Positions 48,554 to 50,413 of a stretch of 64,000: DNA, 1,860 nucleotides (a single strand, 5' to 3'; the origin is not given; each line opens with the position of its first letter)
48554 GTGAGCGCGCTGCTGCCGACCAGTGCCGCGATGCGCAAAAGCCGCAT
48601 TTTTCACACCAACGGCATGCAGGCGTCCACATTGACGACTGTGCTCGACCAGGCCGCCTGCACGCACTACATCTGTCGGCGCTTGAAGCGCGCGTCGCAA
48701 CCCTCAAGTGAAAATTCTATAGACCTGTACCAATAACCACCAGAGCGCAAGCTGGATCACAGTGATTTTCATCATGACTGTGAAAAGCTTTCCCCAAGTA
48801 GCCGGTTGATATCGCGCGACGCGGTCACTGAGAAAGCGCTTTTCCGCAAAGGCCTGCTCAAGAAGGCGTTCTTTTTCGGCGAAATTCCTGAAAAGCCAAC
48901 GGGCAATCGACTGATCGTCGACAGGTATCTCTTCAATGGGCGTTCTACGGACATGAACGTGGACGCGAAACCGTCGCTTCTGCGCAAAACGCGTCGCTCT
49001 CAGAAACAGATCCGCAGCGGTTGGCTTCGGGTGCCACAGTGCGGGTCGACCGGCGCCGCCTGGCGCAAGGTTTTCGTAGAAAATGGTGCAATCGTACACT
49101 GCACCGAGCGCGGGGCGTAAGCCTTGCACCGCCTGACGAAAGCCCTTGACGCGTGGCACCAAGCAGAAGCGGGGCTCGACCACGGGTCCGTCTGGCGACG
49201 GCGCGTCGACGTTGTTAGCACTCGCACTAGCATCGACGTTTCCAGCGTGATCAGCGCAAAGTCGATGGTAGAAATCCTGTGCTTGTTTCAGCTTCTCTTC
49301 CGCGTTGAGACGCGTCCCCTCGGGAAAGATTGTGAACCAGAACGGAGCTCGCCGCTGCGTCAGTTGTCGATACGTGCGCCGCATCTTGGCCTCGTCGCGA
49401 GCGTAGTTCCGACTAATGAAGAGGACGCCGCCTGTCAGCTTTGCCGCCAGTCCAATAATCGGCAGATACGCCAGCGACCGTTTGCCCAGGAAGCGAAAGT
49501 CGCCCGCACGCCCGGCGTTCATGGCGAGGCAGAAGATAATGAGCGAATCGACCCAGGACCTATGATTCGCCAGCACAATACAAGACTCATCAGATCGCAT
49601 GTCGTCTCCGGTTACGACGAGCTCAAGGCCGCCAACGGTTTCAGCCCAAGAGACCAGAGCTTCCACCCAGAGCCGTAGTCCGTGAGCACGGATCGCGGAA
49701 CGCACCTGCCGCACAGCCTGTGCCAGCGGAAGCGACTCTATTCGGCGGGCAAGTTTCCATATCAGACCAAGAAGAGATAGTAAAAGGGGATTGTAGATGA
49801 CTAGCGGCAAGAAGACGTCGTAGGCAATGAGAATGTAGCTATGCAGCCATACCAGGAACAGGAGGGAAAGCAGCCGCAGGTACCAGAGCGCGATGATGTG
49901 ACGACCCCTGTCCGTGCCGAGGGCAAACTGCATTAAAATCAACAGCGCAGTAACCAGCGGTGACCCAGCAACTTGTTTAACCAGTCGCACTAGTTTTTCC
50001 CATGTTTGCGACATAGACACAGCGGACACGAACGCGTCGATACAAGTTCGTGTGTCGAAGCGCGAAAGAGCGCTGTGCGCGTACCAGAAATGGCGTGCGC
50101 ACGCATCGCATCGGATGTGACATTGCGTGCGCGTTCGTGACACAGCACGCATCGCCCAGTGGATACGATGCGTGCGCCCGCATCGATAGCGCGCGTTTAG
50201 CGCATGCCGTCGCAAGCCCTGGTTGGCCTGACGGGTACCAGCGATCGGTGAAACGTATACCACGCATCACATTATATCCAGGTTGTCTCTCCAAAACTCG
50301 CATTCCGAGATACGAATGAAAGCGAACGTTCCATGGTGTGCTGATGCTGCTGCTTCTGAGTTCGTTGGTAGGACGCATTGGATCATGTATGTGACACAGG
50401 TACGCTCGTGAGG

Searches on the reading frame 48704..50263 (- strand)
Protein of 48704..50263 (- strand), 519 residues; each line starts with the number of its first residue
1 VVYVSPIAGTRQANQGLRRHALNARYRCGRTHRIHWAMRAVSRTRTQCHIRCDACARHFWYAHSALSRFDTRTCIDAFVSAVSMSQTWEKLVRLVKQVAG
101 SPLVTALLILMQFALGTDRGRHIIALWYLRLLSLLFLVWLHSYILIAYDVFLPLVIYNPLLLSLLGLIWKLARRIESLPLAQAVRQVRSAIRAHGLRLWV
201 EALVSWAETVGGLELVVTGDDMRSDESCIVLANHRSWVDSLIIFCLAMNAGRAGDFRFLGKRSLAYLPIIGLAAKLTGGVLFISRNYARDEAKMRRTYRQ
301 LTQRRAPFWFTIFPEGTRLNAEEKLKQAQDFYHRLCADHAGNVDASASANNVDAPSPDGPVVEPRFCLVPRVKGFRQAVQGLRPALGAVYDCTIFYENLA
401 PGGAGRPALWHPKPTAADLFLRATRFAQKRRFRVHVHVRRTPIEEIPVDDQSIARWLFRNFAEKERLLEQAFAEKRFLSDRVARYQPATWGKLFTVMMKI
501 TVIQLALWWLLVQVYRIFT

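Call 7: search_protein_families(library=pfam, proteins=[window:48704-50263:-], max_evalue=0.001)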
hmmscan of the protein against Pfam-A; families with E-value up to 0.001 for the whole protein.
window:48704-50263:- (519 aa): 2 families
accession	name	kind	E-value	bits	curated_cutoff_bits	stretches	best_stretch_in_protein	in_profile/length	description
PF01553.26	Acyltransferase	-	1.8e-17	63.8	23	1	217-328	4-112/132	Acyltransferase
PF16076.10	Acyltransf_C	-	1.4e-12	47.8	26.5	1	430-485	6-61/74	Acyltransferase C-terminus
